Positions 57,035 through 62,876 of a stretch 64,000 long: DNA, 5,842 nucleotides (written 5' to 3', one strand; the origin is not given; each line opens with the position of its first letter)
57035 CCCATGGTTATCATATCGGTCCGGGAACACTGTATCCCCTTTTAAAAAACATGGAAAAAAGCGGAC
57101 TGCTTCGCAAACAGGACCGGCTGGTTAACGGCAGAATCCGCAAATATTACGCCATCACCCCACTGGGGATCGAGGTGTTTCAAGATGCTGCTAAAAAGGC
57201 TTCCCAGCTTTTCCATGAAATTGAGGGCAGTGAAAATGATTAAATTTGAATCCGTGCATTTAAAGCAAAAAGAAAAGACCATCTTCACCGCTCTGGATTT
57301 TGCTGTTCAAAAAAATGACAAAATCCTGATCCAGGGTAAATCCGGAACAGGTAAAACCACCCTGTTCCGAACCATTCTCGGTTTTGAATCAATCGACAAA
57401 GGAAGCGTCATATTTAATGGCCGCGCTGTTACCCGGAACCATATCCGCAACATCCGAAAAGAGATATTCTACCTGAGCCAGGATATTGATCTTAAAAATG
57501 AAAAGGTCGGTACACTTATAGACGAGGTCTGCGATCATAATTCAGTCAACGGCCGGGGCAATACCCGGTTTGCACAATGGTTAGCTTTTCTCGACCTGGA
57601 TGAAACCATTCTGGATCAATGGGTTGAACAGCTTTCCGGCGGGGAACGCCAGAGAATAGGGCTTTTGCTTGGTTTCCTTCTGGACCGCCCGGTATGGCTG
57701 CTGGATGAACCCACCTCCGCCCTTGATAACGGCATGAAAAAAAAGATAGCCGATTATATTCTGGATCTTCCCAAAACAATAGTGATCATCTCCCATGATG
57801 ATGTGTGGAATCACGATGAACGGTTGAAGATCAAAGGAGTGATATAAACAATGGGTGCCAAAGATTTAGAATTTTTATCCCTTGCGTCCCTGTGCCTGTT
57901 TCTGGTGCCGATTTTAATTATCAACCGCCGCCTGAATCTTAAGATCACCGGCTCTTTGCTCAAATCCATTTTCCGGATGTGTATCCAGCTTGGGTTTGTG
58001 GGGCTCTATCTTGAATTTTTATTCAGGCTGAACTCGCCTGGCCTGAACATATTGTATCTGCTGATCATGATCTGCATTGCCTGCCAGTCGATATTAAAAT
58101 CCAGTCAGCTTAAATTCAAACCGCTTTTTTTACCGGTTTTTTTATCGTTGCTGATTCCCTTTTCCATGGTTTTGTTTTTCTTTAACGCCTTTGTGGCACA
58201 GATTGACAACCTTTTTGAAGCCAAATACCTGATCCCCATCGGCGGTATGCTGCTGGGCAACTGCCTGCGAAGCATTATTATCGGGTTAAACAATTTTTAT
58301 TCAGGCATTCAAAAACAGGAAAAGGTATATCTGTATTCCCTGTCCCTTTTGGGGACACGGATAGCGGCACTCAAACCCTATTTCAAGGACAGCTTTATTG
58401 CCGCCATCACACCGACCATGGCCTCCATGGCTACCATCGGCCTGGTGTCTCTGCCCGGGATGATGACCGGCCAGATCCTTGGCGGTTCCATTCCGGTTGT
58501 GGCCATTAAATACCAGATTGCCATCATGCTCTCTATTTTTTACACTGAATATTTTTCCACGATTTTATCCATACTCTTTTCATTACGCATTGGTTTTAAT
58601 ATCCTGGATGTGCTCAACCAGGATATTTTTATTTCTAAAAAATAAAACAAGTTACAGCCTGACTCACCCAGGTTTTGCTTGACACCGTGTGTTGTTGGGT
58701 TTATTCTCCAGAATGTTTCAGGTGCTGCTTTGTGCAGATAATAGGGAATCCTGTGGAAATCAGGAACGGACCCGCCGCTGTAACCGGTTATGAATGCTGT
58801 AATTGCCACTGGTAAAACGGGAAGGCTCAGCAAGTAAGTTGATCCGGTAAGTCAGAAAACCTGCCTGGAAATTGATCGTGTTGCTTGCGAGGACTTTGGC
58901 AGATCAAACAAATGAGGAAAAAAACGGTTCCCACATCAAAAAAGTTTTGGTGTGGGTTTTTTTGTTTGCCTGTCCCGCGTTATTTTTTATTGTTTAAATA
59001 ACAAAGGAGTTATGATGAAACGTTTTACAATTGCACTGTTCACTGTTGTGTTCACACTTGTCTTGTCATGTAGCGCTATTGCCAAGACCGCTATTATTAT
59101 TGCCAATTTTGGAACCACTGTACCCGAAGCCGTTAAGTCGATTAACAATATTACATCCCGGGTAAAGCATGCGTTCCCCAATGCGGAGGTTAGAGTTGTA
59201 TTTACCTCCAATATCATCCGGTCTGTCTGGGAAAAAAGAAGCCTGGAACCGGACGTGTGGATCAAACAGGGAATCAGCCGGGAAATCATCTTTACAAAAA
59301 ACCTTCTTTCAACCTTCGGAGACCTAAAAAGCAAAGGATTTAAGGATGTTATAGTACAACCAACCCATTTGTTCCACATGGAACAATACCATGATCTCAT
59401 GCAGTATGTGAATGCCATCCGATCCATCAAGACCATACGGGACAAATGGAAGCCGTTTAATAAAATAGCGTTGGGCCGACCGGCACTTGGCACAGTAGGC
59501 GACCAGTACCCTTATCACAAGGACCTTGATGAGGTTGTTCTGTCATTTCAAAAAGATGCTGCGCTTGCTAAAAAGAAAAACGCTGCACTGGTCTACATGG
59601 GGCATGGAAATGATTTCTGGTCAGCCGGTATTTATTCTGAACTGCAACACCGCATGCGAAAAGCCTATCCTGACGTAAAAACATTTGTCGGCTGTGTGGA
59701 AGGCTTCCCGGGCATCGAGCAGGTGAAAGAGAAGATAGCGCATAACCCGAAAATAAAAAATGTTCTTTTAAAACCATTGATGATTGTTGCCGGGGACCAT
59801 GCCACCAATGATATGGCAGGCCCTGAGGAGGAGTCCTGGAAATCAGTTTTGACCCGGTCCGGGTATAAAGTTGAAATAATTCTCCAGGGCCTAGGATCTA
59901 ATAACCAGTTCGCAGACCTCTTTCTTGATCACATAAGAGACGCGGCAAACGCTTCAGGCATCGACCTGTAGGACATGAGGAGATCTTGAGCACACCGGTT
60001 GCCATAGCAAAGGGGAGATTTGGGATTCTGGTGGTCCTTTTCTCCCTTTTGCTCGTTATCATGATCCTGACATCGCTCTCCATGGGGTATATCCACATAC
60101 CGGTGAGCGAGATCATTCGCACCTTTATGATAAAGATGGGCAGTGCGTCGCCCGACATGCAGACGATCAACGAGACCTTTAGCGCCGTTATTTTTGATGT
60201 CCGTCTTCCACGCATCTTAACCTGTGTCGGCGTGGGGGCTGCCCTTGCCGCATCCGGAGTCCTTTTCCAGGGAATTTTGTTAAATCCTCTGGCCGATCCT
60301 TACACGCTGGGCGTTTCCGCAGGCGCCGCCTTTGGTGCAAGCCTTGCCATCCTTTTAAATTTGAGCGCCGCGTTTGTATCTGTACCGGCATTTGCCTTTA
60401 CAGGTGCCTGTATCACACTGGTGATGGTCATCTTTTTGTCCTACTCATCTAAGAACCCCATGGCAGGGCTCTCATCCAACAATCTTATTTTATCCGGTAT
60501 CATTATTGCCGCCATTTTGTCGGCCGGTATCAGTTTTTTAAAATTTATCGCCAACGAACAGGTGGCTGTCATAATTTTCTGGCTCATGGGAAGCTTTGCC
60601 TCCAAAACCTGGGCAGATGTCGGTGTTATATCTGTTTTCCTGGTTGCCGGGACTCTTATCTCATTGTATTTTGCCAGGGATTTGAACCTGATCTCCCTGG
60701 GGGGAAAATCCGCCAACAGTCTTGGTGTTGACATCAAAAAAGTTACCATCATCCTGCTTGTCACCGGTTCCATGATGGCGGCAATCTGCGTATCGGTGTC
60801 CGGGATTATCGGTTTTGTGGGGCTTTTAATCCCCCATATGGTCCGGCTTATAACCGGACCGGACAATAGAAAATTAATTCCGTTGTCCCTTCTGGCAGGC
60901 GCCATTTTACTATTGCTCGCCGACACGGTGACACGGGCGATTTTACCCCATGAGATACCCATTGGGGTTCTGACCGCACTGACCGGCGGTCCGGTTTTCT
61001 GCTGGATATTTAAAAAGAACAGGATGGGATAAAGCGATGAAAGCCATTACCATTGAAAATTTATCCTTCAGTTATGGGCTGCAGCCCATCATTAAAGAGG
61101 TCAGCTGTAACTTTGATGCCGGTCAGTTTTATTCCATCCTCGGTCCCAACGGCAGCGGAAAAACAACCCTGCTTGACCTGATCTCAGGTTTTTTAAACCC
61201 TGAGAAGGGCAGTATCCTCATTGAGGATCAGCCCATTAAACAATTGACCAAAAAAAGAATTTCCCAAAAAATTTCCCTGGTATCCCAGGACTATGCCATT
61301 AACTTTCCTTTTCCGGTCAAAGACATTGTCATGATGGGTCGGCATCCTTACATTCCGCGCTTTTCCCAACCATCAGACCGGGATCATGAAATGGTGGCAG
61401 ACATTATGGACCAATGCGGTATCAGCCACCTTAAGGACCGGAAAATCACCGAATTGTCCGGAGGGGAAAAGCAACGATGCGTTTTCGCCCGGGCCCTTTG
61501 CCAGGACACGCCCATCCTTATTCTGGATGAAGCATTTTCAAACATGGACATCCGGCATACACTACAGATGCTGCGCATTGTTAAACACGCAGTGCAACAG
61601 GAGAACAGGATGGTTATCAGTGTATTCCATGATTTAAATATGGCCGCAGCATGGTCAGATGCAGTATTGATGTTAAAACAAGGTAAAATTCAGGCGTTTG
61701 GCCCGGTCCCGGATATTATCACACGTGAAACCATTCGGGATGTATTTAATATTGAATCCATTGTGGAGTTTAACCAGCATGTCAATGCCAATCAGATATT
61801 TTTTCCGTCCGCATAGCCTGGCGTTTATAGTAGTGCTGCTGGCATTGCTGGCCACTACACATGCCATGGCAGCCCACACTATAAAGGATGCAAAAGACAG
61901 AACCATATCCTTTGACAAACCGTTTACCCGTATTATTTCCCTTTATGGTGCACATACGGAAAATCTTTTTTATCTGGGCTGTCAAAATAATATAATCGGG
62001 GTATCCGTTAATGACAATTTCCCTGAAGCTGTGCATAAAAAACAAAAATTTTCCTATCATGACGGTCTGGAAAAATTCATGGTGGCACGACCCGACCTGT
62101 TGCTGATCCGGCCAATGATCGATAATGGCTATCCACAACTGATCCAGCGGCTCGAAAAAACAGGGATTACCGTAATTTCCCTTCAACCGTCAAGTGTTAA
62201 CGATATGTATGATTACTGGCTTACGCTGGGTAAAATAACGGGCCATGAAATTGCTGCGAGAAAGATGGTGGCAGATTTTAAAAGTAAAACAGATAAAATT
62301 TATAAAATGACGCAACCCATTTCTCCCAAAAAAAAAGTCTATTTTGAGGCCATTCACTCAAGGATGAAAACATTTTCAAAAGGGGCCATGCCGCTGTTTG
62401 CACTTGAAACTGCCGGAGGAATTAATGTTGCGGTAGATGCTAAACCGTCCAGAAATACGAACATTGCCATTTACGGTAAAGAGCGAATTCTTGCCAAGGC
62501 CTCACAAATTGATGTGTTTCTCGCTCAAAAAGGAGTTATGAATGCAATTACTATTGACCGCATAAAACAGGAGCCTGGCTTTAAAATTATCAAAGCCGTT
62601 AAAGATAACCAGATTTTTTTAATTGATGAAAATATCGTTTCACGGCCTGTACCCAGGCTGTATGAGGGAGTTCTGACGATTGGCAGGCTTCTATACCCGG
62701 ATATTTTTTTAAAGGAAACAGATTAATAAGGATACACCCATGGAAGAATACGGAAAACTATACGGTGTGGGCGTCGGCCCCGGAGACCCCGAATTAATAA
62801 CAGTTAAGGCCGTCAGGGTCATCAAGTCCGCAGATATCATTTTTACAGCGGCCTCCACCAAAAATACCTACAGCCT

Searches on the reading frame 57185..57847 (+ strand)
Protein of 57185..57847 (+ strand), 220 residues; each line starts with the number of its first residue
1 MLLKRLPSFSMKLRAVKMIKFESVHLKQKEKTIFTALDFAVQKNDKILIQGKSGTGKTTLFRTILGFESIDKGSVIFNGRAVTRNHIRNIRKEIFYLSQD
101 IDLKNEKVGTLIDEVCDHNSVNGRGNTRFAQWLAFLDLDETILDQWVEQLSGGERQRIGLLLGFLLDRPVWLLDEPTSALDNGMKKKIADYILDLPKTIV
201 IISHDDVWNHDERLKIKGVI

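Call 73: search_protein_families(library=pfam, proteins=[window:57185-57847:+], max_evalue=0.000001)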
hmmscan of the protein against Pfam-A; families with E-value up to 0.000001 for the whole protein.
window:57185-57847:+ (220 aa): 1 family
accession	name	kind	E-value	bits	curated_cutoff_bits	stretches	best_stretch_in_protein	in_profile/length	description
PF00005.33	ABC_tran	-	6.2e-26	92.1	25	1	36-178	3-137/137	ABC transporter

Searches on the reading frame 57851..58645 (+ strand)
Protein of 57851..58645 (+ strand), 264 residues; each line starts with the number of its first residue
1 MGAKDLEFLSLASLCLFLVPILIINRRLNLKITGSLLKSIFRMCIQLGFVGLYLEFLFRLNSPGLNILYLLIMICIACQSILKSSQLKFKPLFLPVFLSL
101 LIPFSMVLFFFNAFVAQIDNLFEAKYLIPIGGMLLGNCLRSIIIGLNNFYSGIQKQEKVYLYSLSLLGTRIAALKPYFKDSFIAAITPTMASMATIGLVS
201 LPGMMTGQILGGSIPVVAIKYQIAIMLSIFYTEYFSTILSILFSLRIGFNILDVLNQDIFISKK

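Call 73: search_protein_families(library=pfam, proteins=[window:57851-58645:+], max_evalue=0.000001)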
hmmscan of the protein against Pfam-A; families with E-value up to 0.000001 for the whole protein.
window:57851-58645:+ (264 aa): 1 family
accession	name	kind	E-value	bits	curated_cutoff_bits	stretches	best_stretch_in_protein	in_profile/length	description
PF03649.18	UPF0014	-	1.1e-63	215.3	22.6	1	9-246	2-239/242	Uncharacterised protein family (UPF0014)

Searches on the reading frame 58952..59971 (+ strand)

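Call 73: search_protein_families(library=pfam, proteins=[window:58952-59971:+], max_evalue=0.000001)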
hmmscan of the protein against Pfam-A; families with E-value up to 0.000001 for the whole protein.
window:58952-59971:+ (339 aa): 1 family
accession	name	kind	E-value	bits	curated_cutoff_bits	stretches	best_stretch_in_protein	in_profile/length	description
PF06180.16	CbiK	-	4.8e-71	239.6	26.2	1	47-332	2-261/262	Cobalt chelatase (CbiK)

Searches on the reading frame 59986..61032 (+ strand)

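Call 73: search_protein_families(library=pfam, proteins=[window:59986-61032:+], max_evalue=0.000001)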
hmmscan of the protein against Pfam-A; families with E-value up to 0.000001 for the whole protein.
window:59986-61032:+ (348 aa): 1 family
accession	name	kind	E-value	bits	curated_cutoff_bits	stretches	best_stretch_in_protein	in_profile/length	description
PF01032.23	FecCD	-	1.5e-90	303.9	26.5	1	22-343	1-310/311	FecCD transport family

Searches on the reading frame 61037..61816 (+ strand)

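Call 73: search_protein_families(library=pfam, proteins=[window:61037-61816:+], max_evalue=0.000001)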
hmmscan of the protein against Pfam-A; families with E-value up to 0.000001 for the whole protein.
window:61037-61816:+ (259 aa): 2 families
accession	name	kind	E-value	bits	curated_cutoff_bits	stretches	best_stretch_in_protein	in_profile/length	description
PF00005.33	ABC_tran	-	3.4e-33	115.6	25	1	20-167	2-136/137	ABC transporter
PF02463.25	SMC_N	-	1.6e-10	41.2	40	1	21-215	17-216/220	RecF/RecN/SMC N terminal domain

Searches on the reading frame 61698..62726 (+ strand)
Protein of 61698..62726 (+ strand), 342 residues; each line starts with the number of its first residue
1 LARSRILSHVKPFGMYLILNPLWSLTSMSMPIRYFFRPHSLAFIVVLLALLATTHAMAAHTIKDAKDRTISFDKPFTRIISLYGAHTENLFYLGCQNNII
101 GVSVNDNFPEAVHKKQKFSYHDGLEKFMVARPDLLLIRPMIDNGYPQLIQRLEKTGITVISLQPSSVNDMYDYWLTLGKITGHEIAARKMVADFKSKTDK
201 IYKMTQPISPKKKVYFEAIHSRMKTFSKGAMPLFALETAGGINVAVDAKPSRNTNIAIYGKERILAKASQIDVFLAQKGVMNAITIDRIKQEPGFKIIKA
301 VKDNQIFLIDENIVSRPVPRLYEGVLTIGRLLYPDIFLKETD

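Call 73: search_protein_families(library=pfam, proteins=[window:61698-62726:+], max_evalue=0.000001)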
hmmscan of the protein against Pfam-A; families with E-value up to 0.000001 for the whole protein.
window:61698-62726:+ (342 aa): 1 family
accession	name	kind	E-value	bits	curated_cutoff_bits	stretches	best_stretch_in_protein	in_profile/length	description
PF01497.23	Peripla_BP_2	-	4.3e-18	66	27.5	1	79-311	1-233/235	Periplasmic binding protein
